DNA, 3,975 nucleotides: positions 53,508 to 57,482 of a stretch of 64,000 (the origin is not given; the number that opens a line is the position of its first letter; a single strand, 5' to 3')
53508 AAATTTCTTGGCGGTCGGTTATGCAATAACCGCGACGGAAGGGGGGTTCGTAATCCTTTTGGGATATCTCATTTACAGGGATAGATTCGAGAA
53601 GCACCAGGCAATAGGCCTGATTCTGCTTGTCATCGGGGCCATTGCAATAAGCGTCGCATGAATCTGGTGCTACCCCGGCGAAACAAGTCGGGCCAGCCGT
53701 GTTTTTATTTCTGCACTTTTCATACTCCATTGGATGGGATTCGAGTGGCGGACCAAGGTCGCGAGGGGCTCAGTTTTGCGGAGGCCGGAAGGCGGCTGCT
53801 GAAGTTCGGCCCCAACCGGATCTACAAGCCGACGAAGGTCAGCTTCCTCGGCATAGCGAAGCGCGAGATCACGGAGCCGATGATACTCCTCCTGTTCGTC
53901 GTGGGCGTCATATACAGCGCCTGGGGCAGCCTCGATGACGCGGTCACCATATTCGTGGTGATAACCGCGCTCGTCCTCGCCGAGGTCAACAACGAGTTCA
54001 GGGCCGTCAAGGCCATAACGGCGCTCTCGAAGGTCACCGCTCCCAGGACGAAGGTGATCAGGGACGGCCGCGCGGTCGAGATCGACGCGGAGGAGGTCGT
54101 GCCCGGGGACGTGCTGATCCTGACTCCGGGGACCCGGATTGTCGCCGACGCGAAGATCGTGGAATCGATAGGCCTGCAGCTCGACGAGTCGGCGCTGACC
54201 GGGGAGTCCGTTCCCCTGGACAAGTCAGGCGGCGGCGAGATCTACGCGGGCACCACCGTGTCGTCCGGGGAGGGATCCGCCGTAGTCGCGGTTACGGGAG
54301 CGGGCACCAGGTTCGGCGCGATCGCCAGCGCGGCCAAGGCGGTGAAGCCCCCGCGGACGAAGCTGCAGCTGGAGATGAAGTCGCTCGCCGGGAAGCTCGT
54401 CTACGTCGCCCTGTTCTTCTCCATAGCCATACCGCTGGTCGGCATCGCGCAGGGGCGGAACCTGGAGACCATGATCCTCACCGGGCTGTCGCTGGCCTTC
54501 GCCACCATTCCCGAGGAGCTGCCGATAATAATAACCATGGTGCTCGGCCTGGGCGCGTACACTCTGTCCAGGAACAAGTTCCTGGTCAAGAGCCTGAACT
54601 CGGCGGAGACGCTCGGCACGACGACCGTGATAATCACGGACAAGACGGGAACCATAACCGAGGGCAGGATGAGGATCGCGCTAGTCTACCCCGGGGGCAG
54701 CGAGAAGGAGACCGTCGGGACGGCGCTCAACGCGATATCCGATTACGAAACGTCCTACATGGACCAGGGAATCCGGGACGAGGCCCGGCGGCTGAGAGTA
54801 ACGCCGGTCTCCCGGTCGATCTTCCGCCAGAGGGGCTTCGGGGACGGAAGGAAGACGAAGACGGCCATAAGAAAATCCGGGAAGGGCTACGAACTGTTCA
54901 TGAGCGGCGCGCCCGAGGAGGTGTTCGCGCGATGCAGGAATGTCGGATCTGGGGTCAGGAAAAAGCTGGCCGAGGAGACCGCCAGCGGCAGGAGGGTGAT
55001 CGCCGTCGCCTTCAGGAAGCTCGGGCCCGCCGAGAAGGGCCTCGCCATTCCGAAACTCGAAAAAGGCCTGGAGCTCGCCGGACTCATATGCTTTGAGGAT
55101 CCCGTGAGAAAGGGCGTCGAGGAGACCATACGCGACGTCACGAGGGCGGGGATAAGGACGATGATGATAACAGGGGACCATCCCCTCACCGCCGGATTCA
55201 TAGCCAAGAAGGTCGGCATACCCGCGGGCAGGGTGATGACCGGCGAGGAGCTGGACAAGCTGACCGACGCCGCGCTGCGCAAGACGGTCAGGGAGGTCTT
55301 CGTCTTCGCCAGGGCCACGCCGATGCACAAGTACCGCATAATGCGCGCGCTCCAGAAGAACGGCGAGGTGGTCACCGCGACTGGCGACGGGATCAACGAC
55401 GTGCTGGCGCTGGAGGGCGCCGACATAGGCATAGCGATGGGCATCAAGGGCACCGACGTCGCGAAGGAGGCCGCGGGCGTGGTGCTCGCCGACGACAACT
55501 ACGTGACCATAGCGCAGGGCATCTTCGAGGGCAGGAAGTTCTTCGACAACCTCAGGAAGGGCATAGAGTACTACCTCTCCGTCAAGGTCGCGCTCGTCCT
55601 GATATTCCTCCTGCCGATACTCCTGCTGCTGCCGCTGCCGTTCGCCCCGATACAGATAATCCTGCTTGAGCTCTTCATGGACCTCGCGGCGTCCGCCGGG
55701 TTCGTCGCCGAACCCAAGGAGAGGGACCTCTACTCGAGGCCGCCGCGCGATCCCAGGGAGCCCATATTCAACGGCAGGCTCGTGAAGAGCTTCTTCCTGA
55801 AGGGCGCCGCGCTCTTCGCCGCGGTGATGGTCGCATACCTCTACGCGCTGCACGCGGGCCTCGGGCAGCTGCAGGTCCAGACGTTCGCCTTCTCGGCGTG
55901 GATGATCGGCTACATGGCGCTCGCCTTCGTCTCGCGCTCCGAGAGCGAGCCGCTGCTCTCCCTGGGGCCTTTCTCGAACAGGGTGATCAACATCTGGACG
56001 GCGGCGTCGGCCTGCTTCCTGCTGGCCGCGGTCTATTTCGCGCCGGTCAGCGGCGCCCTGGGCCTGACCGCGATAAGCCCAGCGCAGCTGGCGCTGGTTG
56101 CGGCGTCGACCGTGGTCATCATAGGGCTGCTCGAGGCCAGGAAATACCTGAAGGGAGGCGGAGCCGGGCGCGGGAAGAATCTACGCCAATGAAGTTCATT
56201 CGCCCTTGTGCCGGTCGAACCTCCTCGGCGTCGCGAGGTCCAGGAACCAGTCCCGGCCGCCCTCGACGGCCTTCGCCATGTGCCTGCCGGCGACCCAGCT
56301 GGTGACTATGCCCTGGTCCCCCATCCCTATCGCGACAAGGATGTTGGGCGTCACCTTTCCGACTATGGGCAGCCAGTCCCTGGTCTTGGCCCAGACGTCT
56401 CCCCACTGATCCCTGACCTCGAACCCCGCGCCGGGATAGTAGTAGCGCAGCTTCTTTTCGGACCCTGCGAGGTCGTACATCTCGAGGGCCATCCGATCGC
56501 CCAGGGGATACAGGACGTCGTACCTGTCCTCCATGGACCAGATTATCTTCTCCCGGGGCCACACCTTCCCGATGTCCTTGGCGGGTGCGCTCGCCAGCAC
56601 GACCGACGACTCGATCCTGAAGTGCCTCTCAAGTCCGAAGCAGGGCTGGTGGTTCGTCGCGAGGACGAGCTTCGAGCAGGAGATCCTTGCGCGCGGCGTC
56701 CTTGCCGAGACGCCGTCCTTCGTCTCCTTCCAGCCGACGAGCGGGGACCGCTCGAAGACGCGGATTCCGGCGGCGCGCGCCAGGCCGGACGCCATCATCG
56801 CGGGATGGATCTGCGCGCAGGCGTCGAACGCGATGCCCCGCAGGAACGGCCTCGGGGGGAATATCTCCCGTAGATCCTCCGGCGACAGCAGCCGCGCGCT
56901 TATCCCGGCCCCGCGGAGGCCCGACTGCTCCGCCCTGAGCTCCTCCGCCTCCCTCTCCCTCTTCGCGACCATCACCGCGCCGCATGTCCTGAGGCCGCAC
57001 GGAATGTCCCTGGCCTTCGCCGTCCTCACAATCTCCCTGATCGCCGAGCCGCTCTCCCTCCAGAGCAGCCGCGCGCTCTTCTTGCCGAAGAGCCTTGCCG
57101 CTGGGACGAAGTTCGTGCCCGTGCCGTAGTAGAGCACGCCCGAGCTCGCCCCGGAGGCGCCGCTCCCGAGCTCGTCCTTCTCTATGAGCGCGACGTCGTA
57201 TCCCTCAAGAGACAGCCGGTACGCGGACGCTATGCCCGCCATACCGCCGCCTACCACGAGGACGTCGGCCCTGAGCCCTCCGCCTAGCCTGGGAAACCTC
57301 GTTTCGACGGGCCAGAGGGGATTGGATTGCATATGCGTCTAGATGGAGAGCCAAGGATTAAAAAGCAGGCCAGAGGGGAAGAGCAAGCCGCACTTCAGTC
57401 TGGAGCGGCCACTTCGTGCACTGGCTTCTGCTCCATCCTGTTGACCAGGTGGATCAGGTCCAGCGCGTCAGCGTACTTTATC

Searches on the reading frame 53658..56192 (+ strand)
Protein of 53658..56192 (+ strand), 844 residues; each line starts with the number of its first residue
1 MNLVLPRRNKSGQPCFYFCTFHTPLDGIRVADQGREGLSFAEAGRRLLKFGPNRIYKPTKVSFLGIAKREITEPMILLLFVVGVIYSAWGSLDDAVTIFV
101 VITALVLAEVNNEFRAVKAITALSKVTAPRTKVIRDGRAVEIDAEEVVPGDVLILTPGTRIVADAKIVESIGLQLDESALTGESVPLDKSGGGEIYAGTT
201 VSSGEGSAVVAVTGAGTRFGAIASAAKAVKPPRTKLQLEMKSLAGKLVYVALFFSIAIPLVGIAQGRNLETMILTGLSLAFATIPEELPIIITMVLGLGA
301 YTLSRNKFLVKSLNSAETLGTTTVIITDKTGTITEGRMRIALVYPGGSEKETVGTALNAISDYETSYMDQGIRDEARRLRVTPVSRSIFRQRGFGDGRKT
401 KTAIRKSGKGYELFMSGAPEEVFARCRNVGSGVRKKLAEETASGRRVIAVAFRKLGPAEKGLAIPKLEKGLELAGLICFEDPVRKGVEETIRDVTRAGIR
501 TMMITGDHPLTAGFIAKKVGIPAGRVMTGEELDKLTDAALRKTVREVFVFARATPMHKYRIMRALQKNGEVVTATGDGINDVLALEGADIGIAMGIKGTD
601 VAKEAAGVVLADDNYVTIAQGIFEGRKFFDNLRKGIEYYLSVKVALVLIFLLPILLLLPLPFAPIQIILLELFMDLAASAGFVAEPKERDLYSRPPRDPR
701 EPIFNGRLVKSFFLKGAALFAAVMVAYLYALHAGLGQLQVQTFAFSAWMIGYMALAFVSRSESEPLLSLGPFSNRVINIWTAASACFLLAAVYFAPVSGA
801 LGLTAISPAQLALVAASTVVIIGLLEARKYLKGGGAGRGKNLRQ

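Call 10: search_protein_families(library=pfam, proteins=[window:53658-56192:+], max_evalue=0.001)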
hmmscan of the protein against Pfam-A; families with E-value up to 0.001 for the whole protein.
window:53658-56192:+ (844 aa): 5 families
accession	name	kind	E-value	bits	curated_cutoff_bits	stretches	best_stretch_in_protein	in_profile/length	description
PF00122.25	E1-E2_ATPase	-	2e-47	161.5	28.1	1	126-306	2-181/181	E1-E2 ATPase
PF00689.26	Cation_ATPase_C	-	2.4e-37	128.8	27.3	1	659-831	1-175/175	Cation transporting ATPase, C-terminus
PF00702.32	Hydrolase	-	5.5e-16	60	26.4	1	324-589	3-191/191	haloacid dehalogenase-like hydrolase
PF00690.31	Cation_ATPase_N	-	5.9e-10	39.1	20.4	1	35-85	18-68/69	Cation transporter/ATPase, N-terminus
PF08282.18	Hydrolase_3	-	0.00076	19.7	20.9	0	561-619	195-252/255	haloacid dehalogenase-like hydrolase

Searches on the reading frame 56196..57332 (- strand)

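Call 10: search_protein_families(library=pfam, proteins=[window:56196-57332:-], max_evalue=0.001)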
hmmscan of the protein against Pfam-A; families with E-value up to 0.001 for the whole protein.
window:56196-57332:- (378 aa): 7 families
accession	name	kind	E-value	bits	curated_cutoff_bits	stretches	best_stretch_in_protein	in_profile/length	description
PF01266.30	DAO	-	1.5e-48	166.6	27.9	1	23-354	1-352/353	FAD dependent oxidoreductase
PF00890.30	FAD_binding_2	-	1.3e-08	34.9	20.4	1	23-67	1-45/414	FAD binding domain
PF13450.12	NAD_binding_8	-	1.2e-05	25.9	21.9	1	26-54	1-29/68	NAD(P)-binding Rossmann-like domain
PF12831.13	FAD_oxidored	-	4.6e-05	23.3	27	1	23-55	1-33/416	FAD dependent oxidoreductase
PF03486.20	HI0933_like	-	0.00012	22.1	50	0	23-54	2-33/244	HI0933-like protein Rossmann domain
PF07992.20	Pyr_redox_2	-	0.00014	21.8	26.1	1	23-53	2-32/291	Pyridine nucleotide-disulphide oxidoreductase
PF01494.25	FAD_binding_3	-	0.00035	20.3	22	0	22-54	2-34/349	FAD binding domain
